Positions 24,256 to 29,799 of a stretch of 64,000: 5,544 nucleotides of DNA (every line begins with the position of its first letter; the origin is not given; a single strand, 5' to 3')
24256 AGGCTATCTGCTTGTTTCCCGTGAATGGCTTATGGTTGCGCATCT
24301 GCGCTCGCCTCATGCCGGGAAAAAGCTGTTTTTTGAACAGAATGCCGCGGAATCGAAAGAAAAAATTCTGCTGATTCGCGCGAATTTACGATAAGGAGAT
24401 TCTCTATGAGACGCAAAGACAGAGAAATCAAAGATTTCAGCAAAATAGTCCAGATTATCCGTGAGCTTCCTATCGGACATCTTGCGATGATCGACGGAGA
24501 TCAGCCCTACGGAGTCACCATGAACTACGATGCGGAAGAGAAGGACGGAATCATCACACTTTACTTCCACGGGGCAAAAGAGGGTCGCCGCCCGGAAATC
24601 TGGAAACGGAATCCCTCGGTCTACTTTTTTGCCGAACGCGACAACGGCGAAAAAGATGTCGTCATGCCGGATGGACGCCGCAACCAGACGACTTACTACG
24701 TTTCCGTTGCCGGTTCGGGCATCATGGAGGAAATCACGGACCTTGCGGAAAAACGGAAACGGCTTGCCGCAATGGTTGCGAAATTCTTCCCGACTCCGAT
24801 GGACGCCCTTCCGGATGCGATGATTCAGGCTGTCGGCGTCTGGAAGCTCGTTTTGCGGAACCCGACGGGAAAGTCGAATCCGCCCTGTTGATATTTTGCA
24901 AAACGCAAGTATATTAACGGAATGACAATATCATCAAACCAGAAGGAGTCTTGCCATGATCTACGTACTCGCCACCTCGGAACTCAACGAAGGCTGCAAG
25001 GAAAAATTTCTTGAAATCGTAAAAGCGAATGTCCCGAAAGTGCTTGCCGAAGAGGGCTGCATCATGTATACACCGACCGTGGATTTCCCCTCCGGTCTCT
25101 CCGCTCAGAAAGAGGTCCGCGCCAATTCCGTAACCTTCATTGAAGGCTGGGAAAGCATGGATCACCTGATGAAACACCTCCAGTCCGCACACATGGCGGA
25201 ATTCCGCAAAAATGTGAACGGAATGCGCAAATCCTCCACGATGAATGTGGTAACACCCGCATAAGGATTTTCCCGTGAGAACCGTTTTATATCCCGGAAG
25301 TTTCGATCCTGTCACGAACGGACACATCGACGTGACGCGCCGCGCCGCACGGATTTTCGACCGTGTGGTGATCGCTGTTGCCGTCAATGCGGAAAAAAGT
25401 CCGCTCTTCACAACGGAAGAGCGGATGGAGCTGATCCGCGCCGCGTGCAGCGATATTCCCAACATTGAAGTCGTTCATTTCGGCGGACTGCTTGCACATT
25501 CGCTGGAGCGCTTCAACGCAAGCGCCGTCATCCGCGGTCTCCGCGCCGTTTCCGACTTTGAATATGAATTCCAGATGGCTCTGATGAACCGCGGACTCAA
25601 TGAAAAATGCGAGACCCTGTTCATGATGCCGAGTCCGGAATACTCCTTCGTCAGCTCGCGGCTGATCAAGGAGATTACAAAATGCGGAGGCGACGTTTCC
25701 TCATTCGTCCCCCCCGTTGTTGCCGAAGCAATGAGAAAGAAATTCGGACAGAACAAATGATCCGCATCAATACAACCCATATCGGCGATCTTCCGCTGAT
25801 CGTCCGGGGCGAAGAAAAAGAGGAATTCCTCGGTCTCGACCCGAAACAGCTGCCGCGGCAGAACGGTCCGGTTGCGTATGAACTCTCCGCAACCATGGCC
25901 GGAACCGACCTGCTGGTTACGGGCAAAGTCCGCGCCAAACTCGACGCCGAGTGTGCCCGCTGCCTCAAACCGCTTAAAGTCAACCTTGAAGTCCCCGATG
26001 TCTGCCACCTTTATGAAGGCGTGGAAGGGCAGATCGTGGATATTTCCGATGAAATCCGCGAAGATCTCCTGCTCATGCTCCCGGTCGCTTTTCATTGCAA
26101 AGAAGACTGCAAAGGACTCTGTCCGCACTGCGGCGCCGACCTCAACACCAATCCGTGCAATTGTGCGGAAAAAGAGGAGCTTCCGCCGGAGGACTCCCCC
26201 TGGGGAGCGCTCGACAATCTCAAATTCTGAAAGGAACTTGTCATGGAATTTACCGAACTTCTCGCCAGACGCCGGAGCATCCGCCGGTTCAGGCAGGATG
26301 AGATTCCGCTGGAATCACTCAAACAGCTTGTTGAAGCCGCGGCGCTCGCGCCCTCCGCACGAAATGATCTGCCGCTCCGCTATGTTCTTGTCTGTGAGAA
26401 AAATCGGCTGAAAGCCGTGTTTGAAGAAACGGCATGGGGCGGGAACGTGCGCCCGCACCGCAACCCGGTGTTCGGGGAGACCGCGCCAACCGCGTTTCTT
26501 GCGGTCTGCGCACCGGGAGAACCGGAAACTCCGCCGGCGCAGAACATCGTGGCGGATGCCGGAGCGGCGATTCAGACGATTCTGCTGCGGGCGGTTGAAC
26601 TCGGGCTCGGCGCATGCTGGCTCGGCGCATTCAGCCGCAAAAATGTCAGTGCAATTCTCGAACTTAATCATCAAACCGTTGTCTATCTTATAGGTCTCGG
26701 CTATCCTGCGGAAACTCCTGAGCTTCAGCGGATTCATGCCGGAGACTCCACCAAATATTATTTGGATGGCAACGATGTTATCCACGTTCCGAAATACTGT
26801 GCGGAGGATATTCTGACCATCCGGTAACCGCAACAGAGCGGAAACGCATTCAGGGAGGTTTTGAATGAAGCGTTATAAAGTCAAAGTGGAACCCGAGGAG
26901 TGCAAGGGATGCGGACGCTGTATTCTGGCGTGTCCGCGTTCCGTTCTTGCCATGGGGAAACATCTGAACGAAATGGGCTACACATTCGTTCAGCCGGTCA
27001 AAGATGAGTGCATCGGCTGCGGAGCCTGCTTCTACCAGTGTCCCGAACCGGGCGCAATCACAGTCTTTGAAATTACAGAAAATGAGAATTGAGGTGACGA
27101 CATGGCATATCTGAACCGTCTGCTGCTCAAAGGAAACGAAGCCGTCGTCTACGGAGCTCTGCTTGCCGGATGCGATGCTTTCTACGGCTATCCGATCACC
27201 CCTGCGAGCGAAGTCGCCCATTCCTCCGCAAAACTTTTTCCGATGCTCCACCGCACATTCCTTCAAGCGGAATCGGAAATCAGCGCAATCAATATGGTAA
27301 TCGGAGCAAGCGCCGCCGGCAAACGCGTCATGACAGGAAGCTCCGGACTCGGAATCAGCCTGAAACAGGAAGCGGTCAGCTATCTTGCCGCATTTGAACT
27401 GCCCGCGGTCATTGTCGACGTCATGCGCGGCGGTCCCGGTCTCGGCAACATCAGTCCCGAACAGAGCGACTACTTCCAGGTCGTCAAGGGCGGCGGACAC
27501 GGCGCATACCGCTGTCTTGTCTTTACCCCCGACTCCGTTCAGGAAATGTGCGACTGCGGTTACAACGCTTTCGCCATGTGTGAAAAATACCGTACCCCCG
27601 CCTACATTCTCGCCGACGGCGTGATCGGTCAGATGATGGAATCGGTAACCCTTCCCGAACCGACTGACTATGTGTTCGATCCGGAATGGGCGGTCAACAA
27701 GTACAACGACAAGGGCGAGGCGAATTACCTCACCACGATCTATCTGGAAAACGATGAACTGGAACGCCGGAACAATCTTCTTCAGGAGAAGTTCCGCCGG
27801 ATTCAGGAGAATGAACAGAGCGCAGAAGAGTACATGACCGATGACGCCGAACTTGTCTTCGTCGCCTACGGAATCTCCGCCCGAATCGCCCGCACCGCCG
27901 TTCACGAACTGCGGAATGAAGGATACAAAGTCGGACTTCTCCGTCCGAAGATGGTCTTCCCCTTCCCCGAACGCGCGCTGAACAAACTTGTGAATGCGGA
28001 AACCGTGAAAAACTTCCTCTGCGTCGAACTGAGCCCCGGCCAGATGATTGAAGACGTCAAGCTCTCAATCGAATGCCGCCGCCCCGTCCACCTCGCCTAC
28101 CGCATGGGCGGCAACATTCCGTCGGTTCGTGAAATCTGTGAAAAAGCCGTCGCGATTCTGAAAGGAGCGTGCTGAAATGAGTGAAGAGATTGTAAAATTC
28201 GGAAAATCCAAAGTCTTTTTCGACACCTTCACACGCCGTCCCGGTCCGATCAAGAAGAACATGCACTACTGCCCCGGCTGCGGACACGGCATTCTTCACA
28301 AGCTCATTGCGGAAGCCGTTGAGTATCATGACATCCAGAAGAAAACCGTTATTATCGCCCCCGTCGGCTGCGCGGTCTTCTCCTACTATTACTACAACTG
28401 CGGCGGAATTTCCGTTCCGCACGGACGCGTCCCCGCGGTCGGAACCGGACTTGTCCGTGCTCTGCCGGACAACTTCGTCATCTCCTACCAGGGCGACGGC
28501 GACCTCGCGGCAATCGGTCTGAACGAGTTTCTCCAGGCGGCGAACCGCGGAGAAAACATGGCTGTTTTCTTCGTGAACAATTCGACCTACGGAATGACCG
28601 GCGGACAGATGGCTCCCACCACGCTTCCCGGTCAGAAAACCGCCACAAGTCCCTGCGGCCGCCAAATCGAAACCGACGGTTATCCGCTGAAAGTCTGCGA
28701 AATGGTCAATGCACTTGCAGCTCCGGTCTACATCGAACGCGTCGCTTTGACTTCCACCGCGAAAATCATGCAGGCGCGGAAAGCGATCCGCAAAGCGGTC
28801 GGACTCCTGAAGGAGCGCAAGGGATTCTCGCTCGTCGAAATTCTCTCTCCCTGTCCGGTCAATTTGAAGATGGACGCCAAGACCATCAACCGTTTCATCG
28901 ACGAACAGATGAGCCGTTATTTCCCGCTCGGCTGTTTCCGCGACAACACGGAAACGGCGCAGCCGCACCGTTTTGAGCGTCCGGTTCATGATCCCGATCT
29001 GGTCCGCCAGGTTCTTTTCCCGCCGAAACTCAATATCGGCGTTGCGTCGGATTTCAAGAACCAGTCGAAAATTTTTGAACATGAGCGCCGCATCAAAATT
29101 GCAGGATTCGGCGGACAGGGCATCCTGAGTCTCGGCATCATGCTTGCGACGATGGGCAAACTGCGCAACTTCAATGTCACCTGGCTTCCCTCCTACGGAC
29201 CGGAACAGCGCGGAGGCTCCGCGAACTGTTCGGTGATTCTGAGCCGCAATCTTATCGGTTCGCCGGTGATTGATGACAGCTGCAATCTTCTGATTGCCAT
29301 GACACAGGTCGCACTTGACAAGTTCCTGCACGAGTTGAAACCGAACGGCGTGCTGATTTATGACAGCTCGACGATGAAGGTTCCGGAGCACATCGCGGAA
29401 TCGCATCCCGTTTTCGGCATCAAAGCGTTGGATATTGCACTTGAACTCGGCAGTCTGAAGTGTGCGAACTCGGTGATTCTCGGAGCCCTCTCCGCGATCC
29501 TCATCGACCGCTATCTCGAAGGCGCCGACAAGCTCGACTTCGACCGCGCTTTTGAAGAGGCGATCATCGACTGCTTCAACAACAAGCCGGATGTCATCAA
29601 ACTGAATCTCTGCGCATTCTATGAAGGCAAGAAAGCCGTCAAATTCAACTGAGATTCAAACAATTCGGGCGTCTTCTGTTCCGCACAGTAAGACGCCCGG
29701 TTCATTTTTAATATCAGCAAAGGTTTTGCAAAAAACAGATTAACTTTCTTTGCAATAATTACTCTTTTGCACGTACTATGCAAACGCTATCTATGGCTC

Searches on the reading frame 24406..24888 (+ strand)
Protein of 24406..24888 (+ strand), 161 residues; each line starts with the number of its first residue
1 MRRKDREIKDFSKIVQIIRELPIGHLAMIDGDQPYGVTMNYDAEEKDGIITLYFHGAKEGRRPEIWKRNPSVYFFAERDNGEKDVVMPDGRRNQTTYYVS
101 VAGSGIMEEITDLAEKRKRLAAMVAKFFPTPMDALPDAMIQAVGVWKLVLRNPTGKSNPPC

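Call 15: search_protein_families(library=pfam, proteins=[window:24406-24888:+], max_evalue=0.01)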
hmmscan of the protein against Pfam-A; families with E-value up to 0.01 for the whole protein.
window:24406-24888:+ (161 aa): 2 families
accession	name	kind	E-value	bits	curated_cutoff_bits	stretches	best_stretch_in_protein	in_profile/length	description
PF12900.13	Pyridox_ox_2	-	3.1e-12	47.1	27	1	13-155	4-138/140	Pyridoxamine 5'-phosphate oxidase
PF04299.18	FMN_bind_2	-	0.0034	17.5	22.4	1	7-129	8-136/168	Putative FMN-binding domain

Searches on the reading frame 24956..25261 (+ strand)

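Call 15: search_protein_families(library=pfam, proteins=[window:24956-25261:+], max_evalue=0.01)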
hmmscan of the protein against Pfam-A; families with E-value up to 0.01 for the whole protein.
window:24956-25261:+ (102 aa): 1 family
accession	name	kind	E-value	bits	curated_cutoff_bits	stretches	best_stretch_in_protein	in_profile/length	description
PF03992.22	ABM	-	8.3e-13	48.8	23.1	1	1-85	1-77/78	Antibiotic biosynthesis monooxygenase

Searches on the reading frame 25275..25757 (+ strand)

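Call 37: search_protein_families(library=pfam, proteins=[window:25275-25757:+], max_evalue=0.001)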
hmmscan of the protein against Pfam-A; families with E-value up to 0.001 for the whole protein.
window:25275-25757:+ (161 aa): 2 families
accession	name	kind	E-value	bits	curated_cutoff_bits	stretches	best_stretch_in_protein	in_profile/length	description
PF01467.32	CTP_transf_like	-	3.3e-28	99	21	1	5-133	1-132/133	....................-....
PF08218.17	Citrate_ly_lig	-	7.8e-05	22.9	20.9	1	11-71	9-67/182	Citrate lyase ligase C-terminal domain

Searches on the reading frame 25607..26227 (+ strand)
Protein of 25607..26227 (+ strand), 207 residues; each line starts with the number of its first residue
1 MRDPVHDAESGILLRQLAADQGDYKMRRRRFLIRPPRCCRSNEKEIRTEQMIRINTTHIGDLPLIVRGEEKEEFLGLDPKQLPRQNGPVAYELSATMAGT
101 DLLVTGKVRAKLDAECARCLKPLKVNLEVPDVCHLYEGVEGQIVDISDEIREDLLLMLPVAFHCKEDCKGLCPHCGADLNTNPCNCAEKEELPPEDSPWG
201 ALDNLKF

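Call 62: search_protein_families(library=pfam, proteins=[window:25607-26227:+], max_evalue=0.001)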
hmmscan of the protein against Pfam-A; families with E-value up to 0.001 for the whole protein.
window:25607-26227:+ (207 aa): 1 family
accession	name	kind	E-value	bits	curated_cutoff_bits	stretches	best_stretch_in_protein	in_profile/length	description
PF02620.22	YceD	-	2.7e-19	69.8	33.2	1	139-206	54-119/119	Large ribosomal RNA subunit accumulation protein YceD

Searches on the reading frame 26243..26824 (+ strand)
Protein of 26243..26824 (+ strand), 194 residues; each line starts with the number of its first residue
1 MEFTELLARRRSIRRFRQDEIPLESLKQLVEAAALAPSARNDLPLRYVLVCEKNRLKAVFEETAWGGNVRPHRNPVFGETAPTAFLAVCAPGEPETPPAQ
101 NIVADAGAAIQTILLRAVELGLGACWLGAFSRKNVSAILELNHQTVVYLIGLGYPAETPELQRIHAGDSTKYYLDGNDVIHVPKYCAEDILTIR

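Call 37: search_protein_families(library=pfam, proteins=[window:26243-26824:+], max_evalue=0.001)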
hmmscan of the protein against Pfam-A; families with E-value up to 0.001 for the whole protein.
window:26243-26824:+ (194 aa): 2 families
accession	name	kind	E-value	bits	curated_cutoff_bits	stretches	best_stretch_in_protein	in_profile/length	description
PF00881.29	Nitroreductase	-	2.4e-25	90.1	23.5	1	8-154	2-167/167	Nitroreductase family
PF14512.11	TM1586_NiRdase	-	1.1e-11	45.2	27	1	105-158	83-136/215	Putative TM nitroreductase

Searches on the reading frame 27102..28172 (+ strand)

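Call 38: search_protein_families(library=pfam, proteins=[window:27102-28172:+], max_evalue=0.001)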
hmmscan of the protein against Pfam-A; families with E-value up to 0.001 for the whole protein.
window:27102-28172:+ (357 aa): 3 families
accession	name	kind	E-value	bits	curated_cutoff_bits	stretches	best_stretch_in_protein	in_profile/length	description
PF01855.24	POR_N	-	3.3e-47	161.6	27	1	18-193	2-178/231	Pyruvate flavodoxin/ferredoxin oxidoreductase, thiamine diP-bdg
PF17147.9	PFOR_II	-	2.1e-23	83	27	1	249-345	1-102/102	Pyruvate:ferredoxin oxidoreductase core domain II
PF02780.25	Transketolase_C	-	0.0007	20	25.9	0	247-298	8-59/124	Transketolase, C-terminal domain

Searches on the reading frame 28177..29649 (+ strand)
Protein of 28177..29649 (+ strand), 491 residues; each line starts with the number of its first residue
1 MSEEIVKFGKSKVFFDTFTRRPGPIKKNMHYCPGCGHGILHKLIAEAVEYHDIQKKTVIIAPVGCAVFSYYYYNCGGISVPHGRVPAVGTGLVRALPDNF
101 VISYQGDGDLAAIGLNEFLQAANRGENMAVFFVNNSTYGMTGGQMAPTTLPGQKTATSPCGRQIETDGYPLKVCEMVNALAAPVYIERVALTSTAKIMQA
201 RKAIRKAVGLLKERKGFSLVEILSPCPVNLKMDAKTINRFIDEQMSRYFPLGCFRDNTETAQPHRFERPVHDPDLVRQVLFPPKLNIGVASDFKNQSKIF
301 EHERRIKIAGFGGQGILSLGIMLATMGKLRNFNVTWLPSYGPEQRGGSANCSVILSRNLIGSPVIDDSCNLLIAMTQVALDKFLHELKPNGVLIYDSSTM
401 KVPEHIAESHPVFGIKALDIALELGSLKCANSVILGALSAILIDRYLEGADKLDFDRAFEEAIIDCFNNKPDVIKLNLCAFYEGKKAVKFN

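Call 38: search_protein_families(library=pfam, proteins=[window:28177-29649:+], max_evalue=0.001)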
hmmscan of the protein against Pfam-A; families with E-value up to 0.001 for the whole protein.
window:28177-29649:+ (491 aa): 2 families
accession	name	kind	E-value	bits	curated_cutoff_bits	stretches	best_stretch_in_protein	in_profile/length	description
PF01558.24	POR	-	9.4e-29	101.2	27.4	1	312-484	1-171/173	Pyruvate ferredoxin/flavodoxin oxidoreductase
PF02775.26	TPP_enzyme_C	-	1.1e-18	67.9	21.9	1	71-222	20-151/151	Thiamine pyrophosphate enzyme, C-terminal TPP binding domain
